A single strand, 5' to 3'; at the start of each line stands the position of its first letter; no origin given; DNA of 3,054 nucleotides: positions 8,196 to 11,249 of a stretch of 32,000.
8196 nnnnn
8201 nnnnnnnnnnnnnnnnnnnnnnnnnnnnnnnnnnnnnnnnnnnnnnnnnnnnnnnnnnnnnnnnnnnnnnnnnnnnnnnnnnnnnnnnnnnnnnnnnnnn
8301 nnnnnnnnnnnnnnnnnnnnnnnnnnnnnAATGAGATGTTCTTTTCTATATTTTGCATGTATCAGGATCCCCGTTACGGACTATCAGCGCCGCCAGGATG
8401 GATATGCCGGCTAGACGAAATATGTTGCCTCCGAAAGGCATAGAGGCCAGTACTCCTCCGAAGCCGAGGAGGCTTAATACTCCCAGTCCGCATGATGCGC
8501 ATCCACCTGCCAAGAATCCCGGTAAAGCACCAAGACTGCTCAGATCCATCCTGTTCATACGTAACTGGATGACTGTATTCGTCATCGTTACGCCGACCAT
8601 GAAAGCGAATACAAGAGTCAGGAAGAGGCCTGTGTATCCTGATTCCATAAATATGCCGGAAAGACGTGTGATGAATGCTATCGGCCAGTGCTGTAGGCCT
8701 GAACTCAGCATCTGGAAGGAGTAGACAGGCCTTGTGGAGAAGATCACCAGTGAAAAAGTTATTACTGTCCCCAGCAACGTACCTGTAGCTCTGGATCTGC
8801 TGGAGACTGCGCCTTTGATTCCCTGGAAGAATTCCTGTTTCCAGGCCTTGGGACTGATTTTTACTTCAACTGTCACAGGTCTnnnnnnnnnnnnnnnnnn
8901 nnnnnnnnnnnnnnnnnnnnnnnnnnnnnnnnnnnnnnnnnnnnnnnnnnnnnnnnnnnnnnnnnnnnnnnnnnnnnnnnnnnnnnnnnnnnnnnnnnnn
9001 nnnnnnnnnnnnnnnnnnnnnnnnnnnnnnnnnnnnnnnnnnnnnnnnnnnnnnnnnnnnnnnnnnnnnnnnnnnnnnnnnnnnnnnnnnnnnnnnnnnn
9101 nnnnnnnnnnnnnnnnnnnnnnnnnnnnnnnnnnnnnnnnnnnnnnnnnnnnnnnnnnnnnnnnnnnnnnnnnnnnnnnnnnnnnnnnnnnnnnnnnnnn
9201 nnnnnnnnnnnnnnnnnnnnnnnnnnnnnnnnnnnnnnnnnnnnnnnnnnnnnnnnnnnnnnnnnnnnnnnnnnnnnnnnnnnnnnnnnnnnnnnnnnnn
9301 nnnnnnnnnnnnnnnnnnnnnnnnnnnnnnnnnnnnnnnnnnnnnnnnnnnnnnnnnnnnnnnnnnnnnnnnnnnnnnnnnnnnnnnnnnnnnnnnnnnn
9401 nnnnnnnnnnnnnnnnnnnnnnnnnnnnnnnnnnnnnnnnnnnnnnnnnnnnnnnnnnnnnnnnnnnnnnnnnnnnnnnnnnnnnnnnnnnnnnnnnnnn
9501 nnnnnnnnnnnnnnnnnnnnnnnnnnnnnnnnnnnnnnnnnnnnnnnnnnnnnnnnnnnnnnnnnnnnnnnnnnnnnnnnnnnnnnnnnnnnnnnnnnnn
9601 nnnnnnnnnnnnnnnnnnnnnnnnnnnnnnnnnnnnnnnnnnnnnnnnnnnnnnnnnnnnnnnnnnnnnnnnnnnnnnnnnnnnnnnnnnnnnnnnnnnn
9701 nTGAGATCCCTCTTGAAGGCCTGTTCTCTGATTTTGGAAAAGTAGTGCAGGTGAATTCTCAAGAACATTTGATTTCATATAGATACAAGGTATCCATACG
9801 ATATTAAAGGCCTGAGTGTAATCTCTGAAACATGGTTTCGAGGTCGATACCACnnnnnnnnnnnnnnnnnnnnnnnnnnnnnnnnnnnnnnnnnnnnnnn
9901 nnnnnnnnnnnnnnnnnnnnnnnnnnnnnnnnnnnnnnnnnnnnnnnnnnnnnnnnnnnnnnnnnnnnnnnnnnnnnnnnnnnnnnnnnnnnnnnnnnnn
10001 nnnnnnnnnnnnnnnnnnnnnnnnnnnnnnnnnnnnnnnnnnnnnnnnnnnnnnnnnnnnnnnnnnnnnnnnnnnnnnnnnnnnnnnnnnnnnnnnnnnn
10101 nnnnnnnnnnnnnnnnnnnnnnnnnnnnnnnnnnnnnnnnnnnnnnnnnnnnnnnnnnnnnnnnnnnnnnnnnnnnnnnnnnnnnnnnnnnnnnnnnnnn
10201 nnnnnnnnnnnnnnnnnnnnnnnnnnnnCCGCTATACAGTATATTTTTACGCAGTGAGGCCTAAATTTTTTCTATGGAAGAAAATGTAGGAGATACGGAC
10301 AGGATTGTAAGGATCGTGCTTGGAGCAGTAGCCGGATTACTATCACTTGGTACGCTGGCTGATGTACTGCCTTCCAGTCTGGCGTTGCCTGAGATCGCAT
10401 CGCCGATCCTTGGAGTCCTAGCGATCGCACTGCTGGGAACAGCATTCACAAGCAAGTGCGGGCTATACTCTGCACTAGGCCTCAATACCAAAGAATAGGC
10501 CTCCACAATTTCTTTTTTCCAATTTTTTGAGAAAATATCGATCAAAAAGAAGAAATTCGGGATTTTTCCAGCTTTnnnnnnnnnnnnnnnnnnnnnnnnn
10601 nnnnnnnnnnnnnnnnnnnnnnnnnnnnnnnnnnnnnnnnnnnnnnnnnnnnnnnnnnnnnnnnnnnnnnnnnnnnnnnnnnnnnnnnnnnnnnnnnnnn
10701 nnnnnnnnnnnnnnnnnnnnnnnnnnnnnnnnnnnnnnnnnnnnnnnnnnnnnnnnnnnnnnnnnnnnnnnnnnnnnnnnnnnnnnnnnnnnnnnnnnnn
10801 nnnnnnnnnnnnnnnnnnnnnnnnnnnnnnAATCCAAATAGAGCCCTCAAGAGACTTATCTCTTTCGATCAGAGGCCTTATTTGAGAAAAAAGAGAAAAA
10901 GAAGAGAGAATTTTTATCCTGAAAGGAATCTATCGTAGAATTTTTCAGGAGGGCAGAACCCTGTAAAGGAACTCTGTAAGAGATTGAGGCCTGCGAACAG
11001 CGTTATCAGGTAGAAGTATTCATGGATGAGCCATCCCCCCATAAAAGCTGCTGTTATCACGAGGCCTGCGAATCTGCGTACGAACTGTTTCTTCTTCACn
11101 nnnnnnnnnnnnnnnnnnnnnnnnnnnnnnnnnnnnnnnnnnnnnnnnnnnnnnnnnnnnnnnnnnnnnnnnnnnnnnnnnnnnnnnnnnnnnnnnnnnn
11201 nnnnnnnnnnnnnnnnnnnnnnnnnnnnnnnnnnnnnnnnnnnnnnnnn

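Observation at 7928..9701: DsbA-like oxidoreductase in an operon with two paralogous membrane proteins carrying an intramembrane CxxC: candidate non-DsbB, non-VKOR redox partner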

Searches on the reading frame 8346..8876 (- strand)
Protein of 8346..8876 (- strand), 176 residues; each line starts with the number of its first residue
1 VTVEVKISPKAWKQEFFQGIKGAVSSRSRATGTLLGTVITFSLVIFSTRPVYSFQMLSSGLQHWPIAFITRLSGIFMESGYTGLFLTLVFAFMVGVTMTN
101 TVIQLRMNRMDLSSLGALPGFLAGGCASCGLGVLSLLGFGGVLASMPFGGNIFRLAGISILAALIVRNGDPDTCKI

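Call 3: search_protein_families(library=pfam, proteins=[window:8346-8876:-], max_evalue=1)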
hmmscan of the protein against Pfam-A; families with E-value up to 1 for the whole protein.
window:8346-8876:- (176 aa): 1 family
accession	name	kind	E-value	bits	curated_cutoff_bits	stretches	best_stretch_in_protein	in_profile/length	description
PF17453.7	Sigma_M_inh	-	0.044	14.7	25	1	31-103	18-86/96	Sigma-M inhibitor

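Call 4: search_protein_families(library=ncbifam, proteins=[window:8346-8876:-], max_evalue=1)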
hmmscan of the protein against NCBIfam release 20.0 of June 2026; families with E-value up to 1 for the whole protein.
window:8346-8876:- (176 aa): 0 families

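Call 8: find_homologous_proteins(query=window:8346-8876:-)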
Query window:8346-8876:- (176 aa): 104 proteins with E <= 0.001 among 606 candidates.
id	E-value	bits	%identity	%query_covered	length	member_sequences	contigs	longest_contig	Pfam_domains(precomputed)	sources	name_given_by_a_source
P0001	7.0e-105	366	98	100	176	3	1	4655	-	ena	-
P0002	8.4e-94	330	86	100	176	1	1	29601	-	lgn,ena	-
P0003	2.7e-70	254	67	100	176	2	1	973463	-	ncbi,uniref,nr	ncbi:hypothetical protein LC1Nh_0813 [Candidatus Nanohalobium constans]|uniref:Uncharacterized prote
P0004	4.0e-70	253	67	100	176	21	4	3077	-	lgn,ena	-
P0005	4.8e-70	253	66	100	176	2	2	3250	-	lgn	-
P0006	4.9e-70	253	63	100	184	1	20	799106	-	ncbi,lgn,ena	-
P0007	8.9e-70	252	65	100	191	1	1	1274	-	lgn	-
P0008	9.9e-70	252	65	100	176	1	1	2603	-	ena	-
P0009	1.8e-69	251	64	100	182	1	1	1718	-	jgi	jgi:hypothetical protein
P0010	7.6e-69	249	64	100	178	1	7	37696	-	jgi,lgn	jgi:hypothetical protein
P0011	9.5e-69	248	62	100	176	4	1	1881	-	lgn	-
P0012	1.1e-68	248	64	100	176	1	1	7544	-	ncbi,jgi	-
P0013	1.2e-68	248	64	100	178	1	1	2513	-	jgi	jgi:ABC-type antimicrobial peptide transport system permease subunit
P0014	1.6e-68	248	61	100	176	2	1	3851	-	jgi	jgi:hypothetical protein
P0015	1.8e-68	248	64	100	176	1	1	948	-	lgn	-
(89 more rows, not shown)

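Call 14: search_solved_structures(query=A1, max_evalue=10)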
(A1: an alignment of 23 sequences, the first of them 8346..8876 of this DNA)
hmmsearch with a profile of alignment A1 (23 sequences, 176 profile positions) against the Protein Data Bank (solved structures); distinct sequences matched with E-value up to 10: 0.

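Call 19: find_related_loci(query=A1, collection=genome_contigs, flank=6000)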
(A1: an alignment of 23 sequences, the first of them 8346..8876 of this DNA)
Query A1 (176 aa) in genome_contigs; peptide patterns used: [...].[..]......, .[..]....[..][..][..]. (x = any residue, [..] = any of these).
461 stretches matched a pattern; 42 encode a relative of the query (tblastn E <= 1e-3); 42 distinct loci.
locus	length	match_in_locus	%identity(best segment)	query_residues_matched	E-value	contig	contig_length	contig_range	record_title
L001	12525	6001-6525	63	2-176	3e-72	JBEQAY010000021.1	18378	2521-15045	MAG: Candidatus Nanohaloarchaea archaeon isolate 04_S200.metabat_sspec.014_sub NODE_599_length_18378_cov_73.956715, whol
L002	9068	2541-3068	66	1-176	6e-72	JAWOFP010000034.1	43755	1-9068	MAG: Candidatus Nanohaloarchaea archaeon isolate BLK6-1.bin.86 k191_447673, whole genome shotgun sequence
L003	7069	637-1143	63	8-176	2e-70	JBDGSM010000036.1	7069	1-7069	MAG: Candidatus Nanohalobium sp. isolate DAL-WCL_22_76C1R DAL-WCL_22_76C1R_36, whole genome shotgun sequence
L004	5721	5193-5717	60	1-176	5e-67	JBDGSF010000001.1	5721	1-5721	MAG: Candidatus Nanohaloarchaea archaeon isolate DAL-WCL_22_57C1R DAL-WCL_22_57C1R_1, whole genome shotgun sequence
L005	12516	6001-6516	62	5-176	2e-66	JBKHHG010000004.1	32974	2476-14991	MAG: Candidatus Nanohaloarchaea archaeon isolate D1M06_93 NODE_543_length_32974_cov_15.712871, whole genome shotgun sequ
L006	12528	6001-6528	63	1-176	2e-65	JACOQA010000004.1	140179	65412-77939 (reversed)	MAG: Candidatus Nanohaloarchaea archaeon isolate MAG_AT22 4, whole genome shotgun sequence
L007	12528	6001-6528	58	1-176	9e-65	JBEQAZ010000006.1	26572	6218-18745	MAG: Candidatus Nanohaloarchaea archaeon isolate 04_S200.metabat_sspec.017_sub NODE_270_length_26572_cov_30.067915, whol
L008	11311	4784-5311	63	1-176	1e-64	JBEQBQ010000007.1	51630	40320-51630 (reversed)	MAG: Candidatus Nanohaloarchaea archaeon isolate 04_S200.semibin_refined.147 NODE_61_length_51630_cov_2.032425, whole ge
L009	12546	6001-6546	60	1-176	9e-63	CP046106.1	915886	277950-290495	Candidatus Nanohaloarchaea archaeon strain M3_22 chromosome, complete genome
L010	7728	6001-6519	62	4-176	2e-62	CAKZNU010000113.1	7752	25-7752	MAG TPA_asm: uncultured euryarchaeote isolate ERR2683643_bin.0_CONCOCT_v1.1_MAG genome assembly, contig: ERZ1034569.1438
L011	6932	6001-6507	56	8-176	2e-55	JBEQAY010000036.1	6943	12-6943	MAG: Candidatus Nanohaloarchaea archaeon isolate 04_S200.metabat_sspec.014_sub NODE_4784_length_6943_cov_84.070863, whol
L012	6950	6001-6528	61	1-176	4e-66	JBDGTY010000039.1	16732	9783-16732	MAG: Candidatus Nanohalobium sp. isolate DAL-WCL_33_80C1R DAL-WCL_33_80C1R_39, whole genome shotgun sequence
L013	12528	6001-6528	43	1-176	2e-39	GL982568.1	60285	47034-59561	MAG: Candidatus Nanosalinarum sp. J07AB56 genomic scaffold scf_7180000039097, whole genome shotgun sequence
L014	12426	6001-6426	49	33-176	1e-32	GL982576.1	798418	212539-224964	MAG: Candidatus Nanosalina sp. J07AB43 genomic scaffold scf_7180000030744, whole genome shotgun sequence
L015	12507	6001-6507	36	10-176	5e-30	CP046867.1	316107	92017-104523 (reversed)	Salinibaculum litoreum strain HD8-45 plasmid unnamed1, complete sequence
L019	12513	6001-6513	34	8-176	4e-29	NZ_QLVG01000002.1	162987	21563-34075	Halorussus litoreus strain HD8-51 Scaffold2_1, whole genome shotgun sequence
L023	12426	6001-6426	40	37-176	8e-28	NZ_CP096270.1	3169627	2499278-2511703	Salinarchaeum laminariae strain R26 chromosome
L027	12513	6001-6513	34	8-176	4e-26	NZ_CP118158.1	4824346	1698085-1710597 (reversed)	Halosimplex aquaticum strain XZYJT29 chromosome, complete genome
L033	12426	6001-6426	40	37-176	3e-23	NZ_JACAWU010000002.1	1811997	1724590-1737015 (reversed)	Natronomonas gomsonensis strain YCN60 Scaffold1_2, whole genome shotgun sequence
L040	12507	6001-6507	34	10-176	2e-17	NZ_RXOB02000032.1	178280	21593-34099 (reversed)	Halorussus amylolyticus strain YC93 Scaffold8_1, whole genome shotgun sequence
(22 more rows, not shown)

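Call 22: predict_structure(alignment_id=A1)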
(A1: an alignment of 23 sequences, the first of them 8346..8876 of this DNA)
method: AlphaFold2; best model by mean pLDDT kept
length: 176 residues; sequences in the alignment: 23
mean_pLDDT: 69.4   pTM: 0.69
mean pLDDT of the five models: 69.4, 69.3, 69.2, 67.4, 66.0
residues with pLDDT >= 90: 2; 70-90: 108; 50-70: 27; < 50: 39
segments of 3 or more residues with pLDDT < 50: 1-4, 111-138
pLDDT, mean of each block of 10 residues (from residue 1): 57 84 87 86 76 77 83 80 84 80 66 43 37 46 51 75 74 60
secondary structure, 60 per line:
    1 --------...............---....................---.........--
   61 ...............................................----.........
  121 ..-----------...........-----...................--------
elements in order: H9-23 H27-46 H50-58 H61-107 H112-122 H134-144 H150-168

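Call 28: fold_search(model_id=the predicted structure, library=pdb)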
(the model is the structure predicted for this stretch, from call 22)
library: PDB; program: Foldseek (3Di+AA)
matches with E <= 10: 89; with E <= 0.001: 0
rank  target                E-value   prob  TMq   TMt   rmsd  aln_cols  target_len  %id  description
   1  5krw_MODEL_1_A        8.0e-01  0.13  0.20  0.22  18.7       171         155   11  Recognition and targeting mechanisms by chaperones in flagella assembly and operation (released 2016-08-17)
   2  9luc_A                1.7e+00  0.06  0.18  0.15  23.1       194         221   12  The chimeric flagellar motor complex between MotA1B1 from Paenibacillus sp. TCA20 and MotAB from E.coli, state 3 (released 2025-04-09)
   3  9lu9_A                2.0e+00  0.05  0.16  0.13  24.7       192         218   16  The chimeric flagellar motor complex between MotA1B1 from Paenibacillus sp. TCA20 and MotAB from E.coli, state 1 (released 2025-04-09)
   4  8zyv_G                2.2e+00  0.09  0.21  0.19  18.9       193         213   12  Bacterial flagellar sodium-driven stator PomA5PomB2 with 100 mM NaCl (released 2025-01-01)
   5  8zyv_F                2.3e+00  0.08  0.20  0.16  20.3       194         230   11  Bacterial flagellar sodium-driven stator PomA5PomB2 with 100 mM NaCl (released 2025-01-01)
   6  1to9_B                2.3e+00  0.04  0.14  0.12  17.2       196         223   11  Crystal structure of THI-4 protein from Bacillus subtilis (released 2004-08-10)
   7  8zyv_C                3.2e+00  0.07  0.20  0.17  18.5       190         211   11  Bacterial flagellar sodium-driven stator PomA5PomB2 with 100 mM NaCl (released 2025-01-01)
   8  6kpf_R                3.3e+00  0.11  0.28  0.20  13.4       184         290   14  Cryo-EM structure of a class A GPCR with G protein complex (released 2020-02-12)
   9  5sv0_J                3.3e+00  0.06  0.18  0.16  24.6       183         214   12  Structure of the ExbB/ExbD complex from E. coli at pH 7.0 (released 2016-09-28)
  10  8zyv_E                3.8e+00  0.06  0.20  0.17  22.6       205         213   12  Bacterial flagellar sodium-driven stator PomA5PomB2 with 100 mM NaCl (released 2025-01-01)
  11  3ux4_A                4.2e+00  0.03  0.16  0.16  14.8       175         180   13  Crystal structure of the urea channel from the human gastric pathogen Helicobacter pylori (released 2012-12-19)
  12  8ucs_C                4.4e+00  0.06  0.21  0.16  19.5       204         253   11  Cryo-EM structure of the flagellar MotAB stator bound to FliG (released 2024-01-24)
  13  5m4y_C                4.4e+00  0.05  0.18  0.18  18.5       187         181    6  Crystal structure of the Sec3/Sso2 complex at 2.20 angstrom resolution (released 2017-02-08)
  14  6z0c_D                4.4e+00  0.05  0.18  0.17  16.8       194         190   12  Structure of in silico modelled artificial Maquette-3 protein (released 2021-03-17)
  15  8ywa_B                4.4e+00  0.04  0.17  0.18  16.0       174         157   12  The structure of IgE receptor binding to IgE (released 2024-11-06)
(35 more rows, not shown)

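Call 68: search_protein_families(library=pfam, proteins=[L019:7012-7278:+, L027:3245-3685:-, L033:7070-7432:+, L040:7079-7651:-, L007:2918-3181:+, L023:1086-1934:-, L019:9388-10767:+, L007:7827-8105:-, L007:8106-8474:-, L004:1590-2516:-], max_evalue=0.01)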
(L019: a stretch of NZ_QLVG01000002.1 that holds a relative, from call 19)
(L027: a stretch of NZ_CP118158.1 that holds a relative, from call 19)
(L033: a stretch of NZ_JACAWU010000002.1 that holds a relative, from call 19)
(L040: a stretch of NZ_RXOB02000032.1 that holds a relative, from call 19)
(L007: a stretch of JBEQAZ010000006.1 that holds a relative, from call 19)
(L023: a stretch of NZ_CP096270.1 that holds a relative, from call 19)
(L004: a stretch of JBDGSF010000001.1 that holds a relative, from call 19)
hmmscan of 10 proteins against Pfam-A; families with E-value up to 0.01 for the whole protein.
L019:7012-7278:+ (88 aa): 1 family
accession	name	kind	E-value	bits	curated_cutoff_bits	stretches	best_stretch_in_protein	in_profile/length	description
PF04306.18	DUF456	-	0.0043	17.8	29.4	1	12-71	26-85/139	Protein of unknown function (DUF456)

L027:3245-3685:- (146 aa): 1 family
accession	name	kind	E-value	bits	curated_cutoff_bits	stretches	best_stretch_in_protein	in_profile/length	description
PF03625.19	DUF302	-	5.7e-14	52.2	23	1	51-110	4-61/63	Domain of unknown function DUF302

L033:7070-7432:+ (120 aa): 12 families
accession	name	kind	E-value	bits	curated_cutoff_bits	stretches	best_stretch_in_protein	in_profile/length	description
PF00085.26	Thioredoxin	-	1.3e-27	96.3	23.5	1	25-116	8-102/103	Thioredoxin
PF13098.12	Thioredoxin_2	-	6.9e-09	36.4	27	1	34-113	5-102/104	Thioredoxin-like domain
PF13728.12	TraF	-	5.1e-07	30.2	23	1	40-99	135-206/224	F plasmid transfer operon protein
PF01323.26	DSBA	-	2.1e-06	28.1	25.6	1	59-116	139-191/191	DSBA-like thioredoxin domain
PF14595.12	Thioredoxin_9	-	3.3e-06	27.5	25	1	42-96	49-107/129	Thioredoxin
PF07449.17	HyaE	-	4.8e-05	23.8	22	1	51-106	49-103/108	Hydrogenase-1 expression protein HyaE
PF13192.12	Thioredoxin_3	-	9.2e-05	22.9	24.8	1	46-115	10-75/76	Thioredoxin domain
PF13905.12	Thioredoxin_8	-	0.00011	22.9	27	0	34-60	1-27/94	Thioredoxin-like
PF00578.27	AhpC-TSA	-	0.0011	19.3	26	1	23-109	16-104/124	AhpC/TSA family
PF05768.20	Glrx-like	-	0.0012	19.6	26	1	46-112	10-73/77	Glutaredoxin-like domain (DUF836)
PF13899.12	Thioredoxin_7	-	0.0033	18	27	0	34-93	17-81/83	Thioredoxin-like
PF13743.12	Thioredoxin_5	-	0.0073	16.5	27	1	60-110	131-180/186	Thioredoxin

L040:7079-7651:- (190 aa): 2 families
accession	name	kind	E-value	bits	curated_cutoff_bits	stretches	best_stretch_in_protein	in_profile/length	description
PF13686.11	DrsE_2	-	2.2e-52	177.6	25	1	39-189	2-156/156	DsrE/DsrF/DrsH-like family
PF02635.20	DsrE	-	2.3e-05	25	22.7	1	40-184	1-112/116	DsrE/DsrF-like family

L007:2918-3181:+ (87 aa): 1 family
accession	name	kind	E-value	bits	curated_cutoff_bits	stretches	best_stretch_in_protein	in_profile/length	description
PF01206.22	TusA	-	9.8e-18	64.2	28.6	1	17-86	2-70/70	Sulfurtransferase TusA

L023:1086-1934:- (282 aa): 1 family
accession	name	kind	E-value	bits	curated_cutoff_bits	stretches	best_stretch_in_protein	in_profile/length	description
PF00582.32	Usp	-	7.4e-39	133.9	24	2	150-277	2-141/141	Universal stress protein family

L019:9388-10767:+ (459 aa): 10 families
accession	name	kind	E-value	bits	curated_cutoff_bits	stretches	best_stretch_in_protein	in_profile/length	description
PF07992.20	Pyr_redox_2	-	1.1e-64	219.1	26.1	1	14-309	3-287/291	Pyridine nucleotide-disulphide oxidoreductase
PF00070.33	Pyr_redox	-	1.1e-21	77.6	22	1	162-239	2-81/82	Pyridine nucleotide-disulphide oxidoreductase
PF02852.28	Pyr_redox_dim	-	1.7e-15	57.6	25.3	1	338-441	3-105/110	Pyridine nucleotide-disulphide oxidoreductase, dimerisation domain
PF13450.12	NAD_binding_8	-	1.9e-10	41.3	21.9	2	164-194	1-31/68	NAD(P)-binding Rossmann-like domain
PF13738.12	Pyr_redox_3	-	5.2e-10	39.5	30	1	80-290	93-305/305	Pyridine nucleotide-disulphide oxidoreductase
PF01266.30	DAO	-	4.4e-09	36.8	27.9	0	163-190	3-30/353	FAD dependent oxidoreductase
PF03486.20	HI0933_like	-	4e-07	30.2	50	0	14-46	3-33/244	HI0933-like protein Rossmann domain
PF12831.13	FAD_oxidored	-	0.00017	21.5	27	0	15-48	3-34/416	FAD dependent oxidoreductase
PF01593.30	Amino_oxidase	-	0.00057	19.7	19.8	0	74-128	207-266/443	Flavin containing amine oxidoreductase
PF00890.30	FAD_binding_2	-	0.0034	17.1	20.4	0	15-47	3-33/414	FAD binding domain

L007:7827-8105:- (92 aa): 7 families
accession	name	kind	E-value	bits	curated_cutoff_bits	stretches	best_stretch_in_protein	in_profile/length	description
PF00462.30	Glutaredoxin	-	2e-19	69.9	22.9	1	15-74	1-60/60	Glutaredoxin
PF13098.12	Thioredoxin_2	-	1.8e-05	25.5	27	1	17-77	11-94/104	Thioredoxin-like domain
PF13417.12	GST_N_3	-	0.00012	22.8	22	1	18-65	2-48/75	Glutathione S-transferase, N-terminal domain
PF13192.12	Thioredoxin_3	-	0.00042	20.7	24.8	1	14-81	2-70/76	Thioredoxin domain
PF01323.26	DSBA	-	0.0052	17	25.6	0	43-84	146-188/191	DSBA-like thioredoxin domain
PF05768.20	Glrx-like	-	0.0054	17.5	26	1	15-55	2-46/77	Glutaredoxin-like domain (DUF836)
PF24911.1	YfjL_C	-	0.0078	17.2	28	1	26-53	68-91/117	YfjL-like C-terminal domain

L007:8106-8474:- (122 aa): 28 families (the best 25 are shown)
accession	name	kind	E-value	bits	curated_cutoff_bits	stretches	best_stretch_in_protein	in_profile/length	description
PF01022.26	HTH_5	-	5e-12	45.9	22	1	43-83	6-46/47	Bacterial regulatory protein, arsR family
PF01978.25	TrmB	-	5.8e-12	45.7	25.6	1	31-94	1-63/68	Sugar-specific transcriptional regulator TrmB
PF12802.13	MarR_2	-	1e-10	42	27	1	36-89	2-60/61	MarR family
PF09339.16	HTH_IclR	-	2.6e-07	30.7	22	1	50-84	16-50/52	IclR helix-turn-helix domain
PF25213.1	HVO_A0261_N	-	4.1e-07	30.2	35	1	41-87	13-59/86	HVO_A0261 N-terminal domain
PF03965.22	Penicillinase_R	-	4.3e-06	27.5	22.6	1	51-103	16-75/115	Penicillinase repressor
PF24270.1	HTH_Cmi2_C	-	1.7e-05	25.5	27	1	41-88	77-124/125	Cmi2, C-terminal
PF13463.12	HTH_27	-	3.8e-05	24.3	22.2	1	37-92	1-61/68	Winged helix DNA-binding domain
PF13545.12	HTH_Crp_2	-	4.8e-05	23.7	27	1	54-101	24-68/70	Crp-like helix-turn-helix domain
PF01325.25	Fe_dep_repress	-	5.7e-05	23.7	26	1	25-87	4-57/60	Iron dependent repressor, N-terminal DNA binding domain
PF13412.12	HTH_24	-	5.8e-05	23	21.9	1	50-83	15-48/48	Winged helix-turn-helix DNA-binding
PF24033.1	DUF7342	-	5.9e-05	23.5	31.6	1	53-104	18-69/150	Family of unknown function (DUF7342)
PF13551.12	HTH_29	-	8.6e-05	23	28.1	1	50-86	10-48/64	Winged helix-turn helix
PF14947.12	HTH_45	-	0.0002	21.8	25.5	1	43-87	10-54/77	Winged helix-turn-helix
PF02002.24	TFIIE_alpha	-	0.00038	20.7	22.9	1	32-89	5-66/105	TFIIE alpha subunit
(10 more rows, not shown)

L004:1590-2516:- (308 aa): 13 families
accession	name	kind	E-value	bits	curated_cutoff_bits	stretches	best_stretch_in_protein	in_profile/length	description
PF07992.20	Pyr_redox_2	-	1e-42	147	26.1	1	6-289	2-291/291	Pyridine nucleotide-disulphide oxidoreductase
PF13738.12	Pyr_redox_3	-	2.2e-19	70.3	30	1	54-272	76-305/305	Pyridine nucleotide-disulphide oxidoreductase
PF00070.33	Pyr_redox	-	2.3e-13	50.9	22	1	147-217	2-79/82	Pyridine nucleotide-disulphide oxidoreductase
PF01134.28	GIDA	-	1.4e-11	44.6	22.1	1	147-182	2-37/391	Glucose inhibited division protein A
PF03486.20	HI0933_like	-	8.3e-10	39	50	1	60-114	110-165/244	HI0933-like protein Rossmann domain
PF00890.30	FAD_binding_2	-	5.3e-09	36.2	20.4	1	6-36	1-31/414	FAD binding domain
PF12831.13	FAD_oxidored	-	3.8e-07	30.2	27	1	6-44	1-41/416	FAD dependent oxidoreductase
PF01266.30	DAO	-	9.8e-07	29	27.9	0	6-36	1-31/353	FAD dependent oxidoreductase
PF01262.27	AlaDh_PNT_C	-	2.6e-05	24.2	23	0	146-176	30-60/214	Alanine dehydrogenase/PNT, C-terminal domain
PF05834.18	Lycopene_cycl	-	0.00012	21.7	23.4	0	53-116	81-145/380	Lycopene cyclase protein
PF13450.12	NAD_binding_8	-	0.00015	22.4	21.9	0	9-44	1-38/68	NAD(P)-binding Rossmann-like domain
PF13454.12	NAD_binding_9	-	0.00041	20.8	21.8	0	64-112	102-153/155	FAD-NAD(P)-binding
PF13241.12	NAD_binding_7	-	0.002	19.1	22.1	0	5-40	8-41/104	Putative NAD(P)-binding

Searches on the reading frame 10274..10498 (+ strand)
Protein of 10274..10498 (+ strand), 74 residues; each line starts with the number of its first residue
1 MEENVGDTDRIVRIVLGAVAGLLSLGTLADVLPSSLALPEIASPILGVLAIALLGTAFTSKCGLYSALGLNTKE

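Call 3: search_protein_families(library=pfam, proteins=[window:10274-10498:+], max_evalue=1)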
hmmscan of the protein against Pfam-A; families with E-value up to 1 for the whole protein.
window:10274-10498:+ (74 aa): 2 families
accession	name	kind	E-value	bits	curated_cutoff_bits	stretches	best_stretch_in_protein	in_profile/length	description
PF11127.14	YgaP-like_TM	-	9.6e-17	61.3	25.3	1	1-73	1-63/66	Inner membrane protein YgaP-like, transmembrane domain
PF24431.1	DUF7554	-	0.0036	18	25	1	7-54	5-52/60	Family of unknown function (DUF7554)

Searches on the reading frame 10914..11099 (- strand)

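Call 3: search_protein_families(library=pfam, proteins=[window:10914-11099:-], max_evalue=1)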
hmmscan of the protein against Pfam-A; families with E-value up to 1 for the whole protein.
window:10914-11099:- (61 aa): 1 family
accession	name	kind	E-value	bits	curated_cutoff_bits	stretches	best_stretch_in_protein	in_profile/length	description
PF11127.14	YgaP-like_TM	-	1.2e-07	32.2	25.3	1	6-53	11-56/66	Inner membrane protein YgaP-like, transmembrane domain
